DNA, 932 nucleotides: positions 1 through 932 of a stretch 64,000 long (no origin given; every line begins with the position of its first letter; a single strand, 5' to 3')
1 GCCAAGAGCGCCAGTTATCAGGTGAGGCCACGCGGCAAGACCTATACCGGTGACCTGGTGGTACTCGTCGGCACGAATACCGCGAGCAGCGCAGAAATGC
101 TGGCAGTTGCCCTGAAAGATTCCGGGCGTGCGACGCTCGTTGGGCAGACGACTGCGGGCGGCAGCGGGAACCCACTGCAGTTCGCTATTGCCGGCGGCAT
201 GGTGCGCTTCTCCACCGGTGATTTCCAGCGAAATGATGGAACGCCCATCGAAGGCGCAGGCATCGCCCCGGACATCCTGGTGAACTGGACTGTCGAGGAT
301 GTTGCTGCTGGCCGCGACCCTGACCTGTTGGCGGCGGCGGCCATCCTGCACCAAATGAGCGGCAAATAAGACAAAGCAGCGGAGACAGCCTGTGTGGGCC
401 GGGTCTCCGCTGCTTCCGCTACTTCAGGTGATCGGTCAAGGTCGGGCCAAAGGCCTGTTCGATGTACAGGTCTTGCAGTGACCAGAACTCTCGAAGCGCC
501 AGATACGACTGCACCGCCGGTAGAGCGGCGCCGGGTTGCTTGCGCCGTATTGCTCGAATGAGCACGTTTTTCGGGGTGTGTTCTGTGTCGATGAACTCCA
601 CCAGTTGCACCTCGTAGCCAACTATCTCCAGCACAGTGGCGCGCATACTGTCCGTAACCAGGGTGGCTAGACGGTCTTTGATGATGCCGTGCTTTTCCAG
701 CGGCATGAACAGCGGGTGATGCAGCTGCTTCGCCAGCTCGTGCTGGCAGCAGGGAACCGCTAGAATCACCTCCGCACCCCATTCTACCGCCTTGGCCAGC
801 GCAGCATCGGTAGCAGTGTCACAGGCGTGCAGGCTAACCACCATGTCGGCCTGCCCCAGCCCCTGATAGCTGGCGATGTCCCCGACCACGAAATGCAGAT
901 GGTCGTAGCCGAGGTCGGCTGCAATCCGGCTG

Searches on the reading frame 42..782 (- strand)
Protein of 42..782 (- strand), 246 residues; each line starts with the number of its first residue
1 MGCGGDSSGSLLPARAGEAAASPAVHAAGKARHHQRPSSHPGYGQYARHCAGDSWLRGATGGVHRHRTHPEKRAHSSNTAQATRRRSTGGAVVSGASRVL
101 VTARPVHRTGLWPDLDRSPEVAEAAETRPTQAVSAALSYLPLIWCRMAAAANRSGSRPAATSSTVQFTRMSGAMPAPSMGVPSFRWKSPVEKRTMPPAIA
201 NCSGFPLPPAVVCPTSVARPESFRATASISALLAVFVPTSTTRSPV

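Call 94: search_protein_families(library=pfam, proteins=[window:42-782:-], max_evalue=1)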
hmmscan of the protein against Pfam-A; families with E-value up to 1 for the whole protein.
window:42-782:- (246 aa): 0 families
